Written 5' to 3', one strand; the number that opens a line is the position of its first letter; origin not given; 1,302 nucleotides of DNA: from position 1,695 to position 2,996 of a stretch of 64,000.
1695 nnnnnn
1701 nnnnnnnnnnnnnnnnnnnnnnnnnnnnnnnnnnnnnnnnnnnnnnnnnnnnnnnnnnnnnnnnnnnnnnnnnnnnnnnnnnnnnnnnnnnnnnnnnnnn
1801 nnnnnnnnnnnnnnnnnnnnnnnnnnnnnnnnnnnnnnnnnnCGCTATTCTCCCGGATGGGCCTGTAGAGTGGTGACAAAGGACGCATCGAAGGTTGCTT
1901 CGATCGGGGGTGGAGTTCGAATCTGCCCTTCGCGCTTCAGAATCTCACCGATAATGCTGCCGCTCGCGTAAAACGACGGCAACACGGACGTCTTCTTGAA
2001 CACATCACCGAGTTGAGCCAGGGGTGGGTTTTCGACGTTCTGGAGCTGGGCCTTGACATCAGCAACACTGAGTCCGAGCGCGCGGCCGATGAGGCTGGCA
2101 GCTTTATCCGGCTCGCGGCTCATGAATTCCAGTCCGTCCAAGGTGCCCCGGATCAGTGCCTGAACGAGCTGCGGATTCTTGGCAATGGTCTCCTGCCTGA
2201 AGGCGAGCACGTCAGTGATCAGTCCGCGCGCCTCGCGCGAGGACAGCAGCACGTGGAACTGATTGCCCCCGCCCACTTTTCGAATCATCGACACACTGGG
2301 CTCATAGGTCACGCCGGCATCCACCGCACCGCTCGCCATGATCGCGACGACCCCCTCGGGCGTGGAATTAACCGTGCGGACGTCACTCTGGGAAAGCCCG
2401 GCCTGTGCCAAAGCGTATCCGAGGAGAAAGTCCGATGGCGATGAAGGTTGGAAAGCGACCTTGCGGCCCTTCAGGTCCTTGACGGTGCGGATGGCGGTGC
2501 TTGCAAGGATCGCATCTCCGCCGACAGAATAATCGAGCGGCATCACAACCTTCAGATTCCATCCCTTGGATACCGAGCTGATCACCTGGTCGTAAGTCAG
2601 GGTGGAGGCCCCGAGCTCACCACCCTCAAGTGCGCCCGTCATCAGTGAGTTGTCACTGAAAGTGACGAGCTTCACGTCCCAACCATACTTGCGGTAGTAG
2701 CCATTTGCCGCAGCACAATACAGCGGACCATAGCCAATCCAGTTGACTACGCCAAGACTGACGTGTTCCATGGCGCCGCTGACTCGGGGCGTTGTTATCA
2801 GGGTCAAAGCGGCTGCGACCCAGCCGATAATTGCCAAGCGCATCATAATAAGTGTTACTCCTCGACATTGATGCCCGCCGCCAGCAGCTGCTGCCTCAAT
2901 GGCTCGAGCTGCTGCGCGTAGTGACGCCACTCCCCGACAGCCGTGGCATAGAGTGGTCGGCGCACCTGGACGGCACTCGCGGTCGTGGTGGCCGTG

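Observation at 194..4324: Four operon-embedded genes with no role in the described guanidine pathway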

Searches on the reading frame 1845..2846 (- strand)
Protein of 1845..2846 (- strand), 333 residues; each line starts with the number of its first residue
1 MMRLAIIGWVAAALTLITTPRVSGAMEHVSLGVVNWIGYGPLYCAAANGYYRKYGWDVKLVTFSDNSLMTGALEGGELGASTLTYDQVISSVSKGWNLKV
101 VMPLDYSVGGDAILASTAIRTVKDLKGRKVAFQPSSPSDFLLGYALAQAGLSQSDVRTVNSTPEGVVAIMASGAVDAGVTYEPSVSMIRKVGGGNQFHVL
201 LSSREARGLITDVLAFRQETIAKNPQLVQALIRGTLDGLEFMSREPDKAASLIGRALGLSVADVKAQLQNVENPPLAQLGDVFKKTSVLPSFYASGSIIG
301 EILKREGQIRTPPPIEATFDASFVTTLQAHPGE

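Call 5: search_protein_families(library=pfam, proteins=[window:1845-2846:-], max_evalue=0.01)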
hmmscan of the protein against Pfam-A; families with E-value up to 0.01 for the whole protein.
window:1845-2846:- (333 aa): 4 families
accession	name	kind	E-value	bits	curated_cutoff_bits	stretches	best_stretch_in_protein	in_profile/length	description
PF09084.16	NMT1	-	1.2e-25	91.1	20.5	1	40-249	5-216/216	NMT1/THI5 like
PF13379.11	NMT1_2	-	2.5e-21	77.1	24.7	1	27-250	6-245/252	NMT1-like family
PF12974.12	Phosphonate-bd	-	4.9e-08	33.1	27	1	116-218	94-199/242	ABC transporter, phosphonate, periplasmic substrate-binding protein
PF12727.12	PBP_like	-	0.00025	20.7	27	1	118-183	82-153/193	PBP superfamily domain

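Call 6: search_protein_families(library=ncbifam, proteins=[window:1845-2846:-], max_evalue=0.01)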
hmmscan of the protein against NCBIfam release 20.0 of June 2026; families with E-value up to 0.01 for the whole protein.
window:1845-2846:- (333 aa): 11 families
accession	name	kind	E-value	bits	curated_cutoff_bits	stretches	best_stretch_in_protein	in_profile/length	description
TIGR01728.1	SsuA_fam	subfamily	6.7e-35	120.7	163.5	1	29-324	1-289/290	aliphatic sulfonate ABC transporter substrate-binding protein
TIGR03427.1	ABC_peri_uca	equivalog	6e-24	84.8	333.9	1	50-270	29-249/328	putative urea ABC transporter substrate-binding protein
NF008588.0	PRK11553.1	subfamily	1.2e-14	54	299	1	116-270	118-268/319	aliphatic sulfonate ABC transporter substrate-binding protein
TIGR01729.1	taurine_ABC_bnd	equivalog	8.3e-13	48.4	304.25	1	43-239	13-210/300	taurine ABC transporter substrate-binding protein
NF008553.0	PRK11480.1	equivalog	8.9e-09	35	490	1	46-247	41-240/320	taurine ABC transporter substrate-binding protein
NF040735.1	SBP_SaoX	equivalog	1.6e-08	34.1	300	1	44-253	20-229/330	ABC transporter substrate-binding subunit SaoX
TIGR02122.1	TRAP_TAXI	subfamily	8.5e-07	28.1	84.35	1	113-180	127-196/320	TAXI family TRAP transporter solute-binding subunit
NF007364.1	PRK09861.1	equivalog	0.00013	21.5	487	1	10-139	15-142/272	lipoprotein NlpA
TIGR00363.1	TIGR00363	subfamily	0.00027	20.7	228.85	1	12-130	3-120/258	MetQ/NlpA family lipoprotein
NF008285.0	PRK11063.1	subfamily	0.00085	18.8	374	1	4-138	8-140/271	methionine ABC transporter substrate-binding lipoprotein MetQ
TIGR01098.1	3A0109s03R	subfamily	0.001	18.6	112.05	1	115-190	128-209/253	phosphate/phosphite/phosphonate ABC transporter substrate-binding protein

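Call 52: search_solved_structures(query=window:1845-2846:-, max_evalue=0.00001)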
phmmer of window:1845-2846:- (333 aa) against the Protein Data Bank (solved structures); distinct sequences matched with E-value up to 0.00001: 5.
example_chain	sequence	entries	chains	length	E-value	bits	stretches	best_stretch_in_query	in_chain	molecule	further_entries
3e4r_A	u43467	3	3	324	1.2e-11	47.6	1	115-275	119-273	Nitrate transport protein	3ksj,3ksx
3qsl_A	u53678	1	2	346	4.7e-11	45.6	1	8-196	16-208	Putative exported protein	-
2x26_A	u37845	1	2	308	8.3e-11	44.8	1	114-269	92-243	PERIPLASMIC ALIPHATIC SULPHONATES-BINDING PROTEIN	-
6ssy_A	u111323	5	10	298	4.1e-08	36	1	46-247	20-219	Taurine-binding periplasmic protein | Taurine ABC transporter substrate-binding protein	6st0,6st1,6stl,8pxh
3uif_A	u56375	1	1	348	7.4e-08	35.1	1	116-249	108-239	Sulfonate ABC transporter, periplasmic sulfonate-binding protein SsuA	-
